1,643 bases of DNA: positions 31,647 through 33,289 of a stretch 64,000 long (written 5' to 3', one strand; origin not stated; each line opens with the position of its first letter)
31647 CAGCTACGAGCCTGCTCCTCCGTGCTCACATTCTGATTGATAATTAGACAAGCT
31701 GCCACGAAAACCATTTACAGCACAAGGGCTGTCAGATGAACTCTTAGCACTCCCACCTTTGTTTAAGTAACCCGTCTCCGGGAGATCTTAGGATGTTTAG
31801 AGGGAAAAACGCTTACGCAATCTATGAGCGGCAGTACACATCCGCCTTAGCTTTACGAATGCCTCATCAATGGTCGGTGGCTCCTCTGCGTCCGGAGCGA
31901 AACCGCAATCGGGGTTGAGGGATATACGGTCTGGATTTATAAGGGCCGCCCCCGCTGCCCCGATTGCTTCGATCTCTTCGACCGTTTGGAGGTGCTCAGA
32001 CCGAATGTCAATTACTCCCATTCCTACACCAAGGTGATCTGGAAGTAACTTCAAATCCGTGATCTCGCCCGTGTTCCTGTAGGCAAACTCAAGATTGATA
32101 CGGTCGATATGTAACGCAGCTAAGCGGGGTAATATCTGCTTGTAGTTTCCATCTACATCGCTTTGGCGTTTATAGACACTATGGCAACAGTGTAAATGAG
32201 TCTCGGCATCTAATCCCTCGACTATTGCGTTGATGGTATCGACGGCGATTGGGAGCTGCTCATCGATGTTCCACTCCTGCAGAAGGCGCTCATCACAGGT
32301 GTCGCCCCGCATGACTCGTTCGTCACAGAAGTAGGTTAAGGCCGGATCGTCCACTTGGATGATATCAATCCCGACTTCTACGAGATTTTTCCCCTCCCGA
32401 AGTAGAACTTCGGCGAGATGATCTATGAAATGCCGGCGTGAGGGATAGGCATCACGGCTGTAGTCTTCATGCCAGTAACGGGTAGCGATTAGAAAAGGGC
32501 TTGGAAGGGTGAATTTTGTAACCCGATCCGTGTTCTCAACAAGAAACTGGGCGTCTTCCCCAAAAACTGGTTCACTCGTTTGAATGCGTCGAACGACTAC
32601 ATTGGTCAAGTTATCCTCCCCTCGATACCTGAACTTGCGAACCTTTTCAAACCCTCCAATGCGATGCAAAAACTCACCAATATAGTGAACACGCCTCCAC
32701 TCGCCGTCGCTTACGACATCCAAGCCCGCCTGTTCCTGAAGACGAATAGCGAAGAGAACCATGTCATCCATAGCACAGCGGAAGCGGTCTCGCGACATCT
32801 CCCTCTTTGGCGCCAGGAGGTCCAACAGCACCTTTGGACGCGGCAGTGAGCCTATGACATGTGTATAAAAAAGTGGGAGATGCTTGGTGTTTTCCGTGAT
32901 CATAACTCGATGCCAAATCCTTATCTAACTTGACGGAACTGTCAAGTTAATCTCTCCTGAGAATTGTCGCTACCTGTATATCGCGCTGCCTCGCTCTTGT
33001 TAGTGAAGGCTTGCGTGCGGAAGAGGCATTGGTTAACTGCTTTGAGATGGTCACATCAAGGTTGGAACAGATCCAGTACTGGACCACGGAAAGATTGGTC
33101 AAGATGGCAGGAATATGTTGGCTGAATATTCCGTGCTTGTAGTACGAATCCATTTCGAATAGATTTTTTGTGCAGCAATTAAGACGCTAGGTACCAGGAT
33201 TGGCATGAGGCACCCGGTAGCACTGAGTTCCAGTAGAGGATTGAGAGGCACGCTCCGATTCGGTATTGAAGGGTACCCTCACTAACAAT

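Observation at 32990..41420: Diverged 100-300 bp repeat family at three loci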

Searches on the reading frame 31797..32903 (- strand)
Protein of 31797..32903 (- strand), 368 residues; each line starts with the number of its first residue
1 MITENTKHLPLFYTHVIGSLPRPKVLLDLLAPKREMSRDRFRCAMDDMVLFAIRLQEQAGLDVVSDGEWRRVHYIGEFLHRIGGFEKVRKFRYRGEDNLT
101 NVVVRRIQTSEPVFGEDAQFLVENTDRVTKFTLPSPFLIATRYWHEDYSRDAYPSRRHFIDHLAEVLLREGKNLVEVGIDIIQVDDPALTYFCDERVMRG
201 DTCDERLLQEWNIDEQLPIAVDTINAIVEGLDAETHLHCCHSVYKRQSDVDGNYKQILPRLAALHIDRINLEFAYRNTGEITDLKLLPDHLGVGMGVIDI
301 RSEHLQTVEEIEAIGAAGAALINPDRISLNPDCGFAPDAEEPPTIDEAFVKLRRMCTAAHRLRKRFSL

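Call 36: find_related_loci(query=window:31800-32903:-, collection=genome_contigs, flank=10000)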
Query window:31800-32903:- (368 aa) in genome_contigs; peptide patterns used: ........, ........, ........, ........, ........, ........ (x = any residue, [..] = any of these).
156 stretches matched a pattern; 3 encode a relative of the query (tblastn E <= 1e-3); 3 distinct loci.
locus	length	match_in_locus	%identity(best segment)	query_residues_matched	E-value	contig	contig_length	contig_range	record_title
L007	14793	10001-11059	65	1-352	3e-158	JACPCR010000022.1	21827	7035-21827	MAG: Planctomycetota bacterium isolate NC_groundwater_288_Ag_S-0.65um_63_14 S6_GD2017_2_S65_scaffold_1148, whole genome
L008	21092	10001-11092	60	1-363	1e-152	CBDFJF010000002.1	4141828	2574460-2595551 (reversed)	MAG: Candidatus Latescibacterota bacterium isolate 2442682d-f16a-428c-a5e0-e062f027b5fd genome assembly, contig: contig_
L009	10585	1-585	71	174-367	7e-90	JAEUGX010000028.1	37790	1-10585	MAG: Opitutaceae bacterium isolate new MAG-2 k141_36754, whole genome shotgun sequence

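Call 49: search_protein_families(library=pfam, max_evalue=0.001, proteins=[window:31800-32903:-])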
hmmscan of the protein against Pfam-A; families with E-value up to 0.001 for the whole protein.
window:31800-32903:- (368 aa): 1 family
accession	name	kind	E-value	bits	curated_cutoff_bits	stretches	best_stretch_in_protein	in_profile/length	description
PF01717.24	Meth_synt_2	-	3.2e-29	102.7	21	1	13-360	2-323/324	Cobalamin-independent synthase, Catalytic domain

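Call 50: find_encoding_contigs(protein=window:31797-32903:-, flank=10000, max_places=6)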
Protein window:31797-32903:- (368 aa): no gene with exactly this product is on record in the collection.

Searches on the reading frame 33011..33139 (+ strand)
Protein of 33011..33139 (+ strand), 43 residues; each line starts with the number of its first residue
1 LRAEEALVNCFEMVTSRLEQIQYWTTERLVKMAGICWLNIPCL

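Call 48: search_protein_families(library=pfam, max_evalue=0.1, proteins=[window:33011-33139:+])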
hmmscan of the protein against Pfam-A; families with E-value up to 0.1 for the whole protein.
window:33011-33139:+ (43 aa): 0 families
